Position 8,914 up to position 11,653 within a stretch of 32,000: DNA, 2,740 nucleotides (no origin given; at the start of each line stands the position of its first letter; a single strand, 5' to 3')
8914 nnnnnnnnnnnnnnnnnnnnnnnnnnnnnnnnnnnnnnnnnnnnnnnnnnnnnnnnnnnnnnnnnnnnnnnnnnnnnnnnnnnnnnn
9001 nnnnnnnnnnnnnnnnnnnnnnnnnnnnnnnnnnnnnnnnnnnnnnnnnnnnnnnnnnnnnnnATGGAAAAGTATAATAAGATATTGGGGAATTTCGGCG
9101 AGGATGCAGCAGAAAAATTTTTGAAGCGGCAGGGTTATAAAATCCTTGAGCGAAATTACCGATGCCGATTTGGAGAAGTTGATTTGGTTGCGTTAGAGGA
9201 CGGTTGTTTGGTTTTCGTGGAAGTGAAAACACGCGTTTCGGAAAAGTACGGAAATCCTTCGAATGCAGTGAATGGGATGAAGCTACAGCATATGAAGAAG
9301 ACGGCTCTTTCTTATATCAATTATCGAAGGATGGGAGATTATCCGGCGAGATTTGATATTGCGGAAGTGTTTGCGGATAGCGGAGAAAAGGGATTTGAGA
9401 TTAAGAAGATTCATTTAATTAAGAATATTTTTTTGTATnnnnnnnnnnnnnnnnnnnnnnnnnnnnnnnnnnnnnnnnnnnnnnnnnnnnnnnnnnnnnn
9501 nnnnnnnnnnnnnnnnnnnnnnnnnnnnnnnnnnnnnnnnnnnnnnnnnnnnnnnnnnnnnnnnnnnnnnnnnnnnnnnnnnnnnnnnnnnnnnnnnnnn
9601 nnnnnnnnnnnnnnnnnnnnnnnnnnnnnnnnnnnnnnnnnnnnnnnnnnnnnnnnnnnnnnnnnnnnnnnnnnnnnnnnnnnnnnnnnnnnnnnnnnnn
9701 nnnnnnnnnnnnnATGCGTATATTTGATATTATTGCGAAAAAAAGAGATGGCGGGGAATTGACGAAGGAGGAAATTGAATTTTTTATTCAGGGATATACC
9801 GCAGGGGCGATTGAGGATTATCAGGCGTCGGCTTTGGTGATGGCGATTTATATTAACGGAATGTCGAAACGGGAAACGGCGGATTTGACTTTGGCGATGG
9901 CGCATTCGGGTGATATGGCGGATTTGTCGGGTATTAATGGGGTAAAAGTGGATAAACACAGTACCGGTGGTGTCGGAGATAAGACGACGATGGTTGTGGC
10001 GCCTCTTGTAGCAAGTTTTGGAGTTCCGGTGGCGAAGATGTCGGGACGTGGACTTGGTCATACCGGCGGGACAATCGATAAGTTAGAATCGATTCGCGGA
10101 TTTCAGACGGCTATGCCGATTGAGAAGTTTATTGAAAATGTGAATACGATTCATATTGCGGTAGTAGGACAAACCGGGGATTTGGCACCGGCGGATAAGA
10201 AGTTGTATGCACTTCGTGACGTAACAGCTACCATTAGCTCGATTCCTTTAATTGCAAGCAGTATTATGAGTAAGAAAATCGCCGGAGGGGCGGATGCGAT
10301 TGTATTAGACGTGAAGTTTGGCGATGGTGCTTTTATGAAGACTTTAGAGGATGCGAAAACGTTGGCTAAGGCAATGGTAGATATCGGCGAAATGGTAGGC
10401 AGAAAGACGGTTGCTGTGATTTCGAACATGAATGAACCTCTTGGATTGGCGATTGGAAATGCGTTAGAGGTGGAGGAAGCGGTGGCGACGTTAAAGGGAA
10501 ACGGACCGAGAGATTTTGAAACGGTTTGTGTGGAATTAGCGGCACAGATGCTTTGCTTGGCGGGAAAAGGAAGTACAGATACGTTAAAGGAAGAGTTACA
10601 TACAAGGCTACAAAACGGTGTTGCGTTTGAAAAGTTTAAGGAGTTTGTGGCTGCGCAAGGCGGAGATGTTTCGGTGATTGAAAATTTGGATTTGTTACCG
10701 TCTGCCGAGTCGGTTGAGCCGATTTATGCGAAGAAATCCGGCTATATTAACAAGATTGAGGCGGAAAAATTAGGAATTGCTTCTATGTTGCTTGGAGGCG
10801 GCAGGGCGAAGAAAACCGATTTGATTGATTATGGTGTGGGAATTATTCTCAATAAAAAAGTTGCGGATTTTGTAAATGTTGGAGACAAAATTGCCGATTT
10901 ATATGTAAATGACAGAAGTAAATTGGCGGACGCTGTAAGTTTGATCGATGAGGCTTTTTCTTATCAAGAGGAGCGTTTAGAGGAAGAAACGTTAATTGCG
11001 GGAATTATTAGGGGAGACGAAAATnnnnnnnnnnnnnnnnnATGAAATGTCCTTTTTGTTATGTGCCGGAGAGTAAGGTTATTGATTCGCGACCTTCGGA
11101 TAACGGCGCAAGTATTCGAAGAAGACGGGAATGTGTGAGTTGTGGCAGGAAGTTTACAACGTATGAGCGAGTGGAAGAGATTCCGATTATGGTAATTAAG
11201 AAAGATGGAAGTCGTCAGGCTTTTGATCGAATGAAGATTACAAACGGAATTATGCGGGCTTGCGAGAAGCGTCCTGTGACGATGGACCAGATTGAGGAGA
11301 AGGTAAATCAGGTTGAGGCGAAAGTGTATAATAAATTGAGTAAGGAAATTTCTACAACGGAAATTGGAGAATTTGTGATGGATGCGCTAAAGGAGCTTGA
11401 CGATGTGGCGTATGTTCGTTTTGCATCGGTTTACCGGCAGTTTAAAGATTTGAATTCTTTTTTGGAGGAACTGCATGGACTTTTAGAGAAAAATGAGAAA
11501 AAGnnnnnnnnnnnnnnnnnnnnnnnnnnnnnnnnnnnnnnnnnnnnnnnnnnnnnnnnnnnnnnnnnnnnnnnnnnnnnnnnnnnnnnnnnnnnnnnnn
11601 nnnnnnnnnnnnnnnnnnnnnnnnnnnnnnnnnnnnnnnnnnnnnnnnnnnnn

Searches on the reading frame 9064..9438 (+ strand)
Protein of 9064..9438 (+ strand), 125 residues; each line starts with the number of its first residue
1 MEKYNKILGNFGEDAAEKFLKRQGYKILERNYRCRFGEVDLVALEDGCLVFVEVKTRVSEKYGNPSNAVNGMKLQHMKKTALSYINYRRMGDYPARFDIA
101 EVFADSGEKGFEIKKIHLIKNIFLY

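Call 17: search_protein_families(library=pfam, proteins=[window:9064-9438:+], max_evalue=0.001)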
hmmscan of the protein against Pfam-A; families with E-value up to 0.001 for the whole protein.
window:9064-9438:+ (125 aa): 2 families
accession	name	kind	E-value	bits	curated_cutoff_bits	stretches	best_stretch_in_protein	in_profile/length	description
PF02021.23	UPF0102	-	8.9e-28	96.9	23.6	1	12-102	1-80/80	Uncharacterised protein family UPF0102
PF08378.17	NERD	-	5.5e-07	30.5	22.1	1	9-66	2-65/111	Nuclease-related domain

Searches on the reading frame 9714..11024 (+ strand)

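Call 17: search_protein_families(library=pfam, proteins=[window:9714-11024:+], max_evalue=0.001)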
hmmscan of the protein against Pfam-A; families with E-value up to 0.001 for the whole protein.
window:9714-11024:+ (437 aa): 3 families
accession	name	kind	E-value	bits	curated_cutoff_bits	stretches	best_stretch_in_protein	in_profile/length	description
PF00591.27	Glycos_transf_3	-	1.3e-41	143.4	27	1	77-303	3-251/253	Glycosyl transferase family, a/b domain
PF07831.19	PYNP_C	-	1.1e-22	79.9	27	1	344-417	1-74/75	Pyrimidine nucleoside phosphorylase C-terminal domain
PF02885.22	Glycos_trans_3N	-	3.7e-22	78.3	26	1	5-66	2-63/63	Glycosyl transferase family, helical bundle domain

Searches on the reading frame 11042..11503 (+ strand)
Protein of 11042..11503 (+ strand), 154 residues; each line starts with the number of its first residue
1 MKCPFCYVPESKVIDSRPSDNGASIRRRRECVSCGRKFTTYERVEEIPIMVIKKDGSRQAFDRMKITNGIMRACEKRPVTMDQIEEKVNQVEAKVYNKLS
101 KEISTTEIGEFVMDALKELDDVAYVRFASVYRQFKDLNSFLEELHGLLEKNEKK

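Call 17: search_protein_families(library=pfam, proteins=[window:11042-11503:+], max_evalue=0.001)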
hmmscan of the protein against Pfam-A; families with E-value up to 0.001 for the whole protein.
window:11042-11503:+ (154 aa): 2 families
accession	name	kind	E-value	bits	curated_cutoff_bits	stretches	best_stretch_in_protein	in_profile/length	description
PF03477.21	ATP-cone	-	1.9e-29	102.5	25.8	1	49-136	1-87/88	ATP cone domain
PF22811.2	Zn_ribbon_NrdR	-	4e-21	75.1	27.2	1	1-42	1-42/42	Transcriptional repressor NrdR-like, N-terminal domain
